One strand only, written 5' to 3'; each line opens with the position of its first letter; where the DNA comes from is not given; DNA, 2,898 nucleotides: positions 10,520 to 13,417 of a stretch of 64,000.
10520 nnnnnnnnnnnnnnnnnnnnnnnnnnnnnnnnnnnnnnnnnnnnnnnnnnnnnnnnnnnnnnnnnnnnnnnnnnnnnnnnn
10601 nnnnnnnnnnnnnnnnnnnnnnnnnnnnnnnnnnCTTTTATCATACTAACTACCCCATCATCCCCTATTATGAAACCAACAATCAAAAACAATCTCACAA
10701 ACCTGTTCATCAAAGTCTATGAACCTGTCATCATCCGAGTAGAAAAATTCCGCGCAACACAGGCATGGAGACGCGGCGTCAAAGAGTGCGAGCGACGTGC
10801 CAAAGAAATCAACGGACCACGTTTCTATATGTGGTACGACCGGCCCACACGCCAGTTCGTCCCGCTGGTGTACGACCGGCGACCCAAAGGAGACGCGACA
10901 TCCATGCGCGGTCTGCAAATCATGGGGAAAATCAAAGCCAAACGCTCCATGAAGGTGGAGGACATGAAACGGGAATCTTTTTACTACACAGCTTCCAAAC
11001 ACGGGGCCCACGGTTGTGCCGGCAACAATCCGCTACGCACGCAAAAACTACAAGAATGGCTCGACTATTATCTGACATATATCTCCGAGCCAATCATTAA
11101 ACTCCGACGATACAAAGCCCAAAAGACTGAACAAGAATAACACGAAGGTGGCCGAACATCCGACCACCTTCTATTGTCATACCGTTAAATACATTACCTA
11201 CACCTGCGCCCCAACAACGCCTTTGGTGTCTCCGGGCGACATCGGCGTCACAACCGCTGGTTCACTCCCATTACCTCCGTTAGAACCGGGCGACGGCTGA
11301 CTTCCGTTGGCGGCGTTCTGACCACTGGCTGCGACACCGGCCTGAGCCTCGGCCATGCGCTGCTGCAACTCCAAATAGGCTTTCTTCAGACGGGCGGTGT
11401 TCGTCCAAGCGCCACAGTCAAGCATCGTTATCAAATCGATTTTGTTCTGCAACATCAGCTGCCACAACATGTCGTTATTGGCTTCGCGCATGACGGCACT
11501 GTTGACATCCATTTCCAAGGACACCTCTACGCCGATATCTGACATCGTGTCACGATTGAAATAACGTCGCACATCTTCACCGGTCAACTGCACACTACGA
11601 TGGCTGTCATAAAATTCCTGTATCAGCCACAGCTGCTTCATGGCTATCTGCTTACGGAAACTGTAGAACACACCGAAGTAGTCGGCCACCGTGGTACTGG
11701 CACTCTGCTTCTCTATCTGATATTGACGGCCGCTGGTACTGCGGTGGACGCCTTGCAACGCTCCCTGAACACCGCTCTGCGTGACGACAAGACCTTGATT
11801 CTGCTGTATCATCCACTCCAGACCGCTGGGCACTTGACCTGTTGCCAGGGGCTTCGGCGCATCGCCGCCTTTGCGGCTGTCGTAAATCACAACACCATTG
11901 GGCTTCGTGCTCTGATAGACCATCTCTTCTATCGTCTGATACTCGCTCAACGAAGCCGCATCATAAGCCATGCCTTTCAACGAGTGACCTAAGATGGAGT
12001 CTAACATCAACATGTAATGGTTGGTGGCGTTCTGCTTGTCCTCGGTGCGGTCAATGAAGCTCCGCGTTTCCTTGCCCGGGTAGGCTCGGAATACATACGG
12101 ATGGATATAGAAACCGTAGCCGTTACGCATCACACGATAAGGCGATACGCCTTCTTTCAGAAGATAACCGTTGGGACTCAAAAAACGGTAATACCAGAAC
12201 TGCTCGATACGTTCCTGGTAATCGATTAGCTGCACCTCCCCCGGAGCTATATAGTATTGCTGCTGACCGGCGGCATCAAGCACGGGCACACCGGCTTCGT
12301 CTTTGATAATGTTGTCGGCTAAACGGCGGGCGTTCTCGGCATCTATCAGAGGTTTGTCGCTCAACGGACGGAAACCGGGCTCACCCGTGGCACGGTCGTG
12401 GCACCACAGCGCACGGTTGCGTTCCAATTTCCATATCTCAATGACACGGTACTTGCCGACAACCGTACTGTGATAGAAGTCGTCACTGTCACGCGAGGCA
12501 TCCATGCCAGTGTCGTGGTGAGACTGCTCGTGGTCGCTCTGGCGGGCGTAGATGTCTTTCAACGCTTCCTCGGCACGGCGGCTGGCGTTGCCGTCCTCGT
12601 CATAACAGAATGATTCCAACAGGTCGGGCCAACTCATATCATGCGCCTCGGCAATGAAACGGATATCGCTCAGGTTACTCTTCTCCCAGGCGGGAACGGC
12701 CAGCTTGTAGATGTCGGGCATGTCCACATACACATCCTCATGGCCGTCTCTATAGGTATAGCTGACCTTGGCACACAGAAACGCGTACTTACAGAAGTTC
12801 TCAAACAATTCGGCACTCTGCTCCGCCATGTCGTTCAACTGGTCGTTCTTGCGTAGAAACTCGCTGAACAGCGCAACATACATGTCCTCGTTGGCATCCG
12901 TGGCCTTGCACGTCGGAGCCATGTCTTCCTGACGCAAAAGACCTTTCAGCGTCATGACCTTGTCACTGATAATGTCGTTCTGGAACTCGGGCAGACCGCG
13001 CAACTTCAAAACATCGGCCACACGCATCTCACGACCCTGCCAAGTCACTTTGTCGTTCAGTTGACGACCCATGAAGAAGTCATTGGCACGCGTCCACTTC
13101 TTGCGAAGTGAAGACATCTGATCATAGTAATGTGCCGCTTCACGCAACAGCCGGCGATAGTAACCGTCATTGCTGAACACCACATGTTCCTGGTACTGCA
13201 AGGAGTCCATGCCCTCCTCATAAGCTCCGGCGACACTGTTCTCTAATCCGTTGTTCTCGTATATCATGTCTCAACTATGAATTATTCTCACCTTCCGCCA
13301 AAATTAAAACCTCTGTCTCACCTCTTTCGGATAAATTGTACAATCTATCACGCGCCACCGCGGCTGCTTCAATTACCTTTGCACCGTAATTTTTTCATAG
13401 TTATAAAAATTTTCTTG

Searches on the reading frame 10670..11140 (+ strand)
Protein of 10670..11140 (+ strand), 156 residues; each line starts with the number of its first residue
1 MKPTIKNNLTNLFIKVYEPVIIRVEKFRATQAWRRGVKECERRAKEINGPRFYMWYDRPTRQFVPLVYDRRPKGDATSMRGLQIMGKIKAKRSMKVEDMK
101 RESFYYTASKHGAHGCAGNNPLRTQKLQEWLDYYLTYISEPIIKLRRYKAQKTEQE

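Call 15: search_protein_families(library=phrogs, proteins=[window:10670-11140:+], max_evalue=0.001)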
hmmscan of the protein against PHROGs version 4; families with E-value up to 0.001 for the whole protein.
window:10670-11140:+ (156 aa): 1 family
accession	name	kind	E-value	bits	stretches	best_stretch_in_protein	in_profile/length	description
phrog_22658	-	unknown function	0.00027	22.1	1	25-119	5-89/117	-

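Call 18: search_protein_families(library=pfam, proteins=[window:10670-11140:+], max_evalue=0.01)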
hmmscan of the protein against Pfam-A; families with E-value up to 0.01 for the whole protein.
window:10670-11140:+ (156 aa): 0 families

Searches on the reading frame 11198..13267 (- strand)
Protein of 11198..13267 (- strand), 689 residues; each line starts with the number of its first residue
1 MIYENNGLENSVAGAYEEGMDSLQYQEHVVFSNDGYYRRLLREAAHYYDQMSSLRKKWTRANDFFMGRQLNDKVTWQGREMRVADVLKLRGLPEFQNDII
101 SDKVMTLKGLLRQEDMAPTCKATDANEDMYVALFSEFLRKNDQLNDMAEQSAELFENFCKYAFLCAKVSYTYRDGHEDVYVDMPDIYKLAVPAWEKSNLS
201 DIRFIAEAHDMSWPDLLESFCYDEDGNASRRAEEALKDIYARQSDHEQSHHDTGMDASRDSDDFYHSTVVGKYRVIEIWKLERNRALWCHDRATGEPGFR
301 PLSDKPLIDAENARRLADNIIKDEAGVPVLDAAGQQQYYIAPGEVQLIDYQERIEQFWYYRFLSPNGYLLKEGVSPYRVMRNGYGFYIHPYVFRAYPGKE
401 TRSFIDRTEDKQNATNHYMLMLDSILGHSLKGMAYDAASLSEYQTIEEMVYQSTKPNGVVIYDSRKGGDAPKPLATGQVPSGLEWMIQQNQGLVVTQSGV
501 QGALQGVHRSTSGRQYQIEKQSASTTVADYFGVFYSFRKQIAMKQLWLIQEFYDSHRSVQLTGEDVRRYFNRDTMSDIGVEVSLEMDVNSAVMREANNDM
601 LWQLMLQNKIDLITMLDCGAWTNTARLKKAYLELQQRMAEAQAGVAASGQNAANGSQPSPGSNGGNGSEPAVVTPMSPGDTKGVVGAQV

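Call 15: search_protein_families(library=phrogs, proteins=[window:11198-13267:-], max_evalue=0.001)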
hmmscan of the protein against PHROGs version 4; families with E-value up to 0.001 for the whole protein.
window:11198-13267:- (689 aa): 1 family
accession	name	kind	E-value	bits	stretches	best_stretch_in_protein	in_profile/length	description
phrog_156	-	head and packaging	2.3e-34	119.8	1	38-639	13-568/681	portal protein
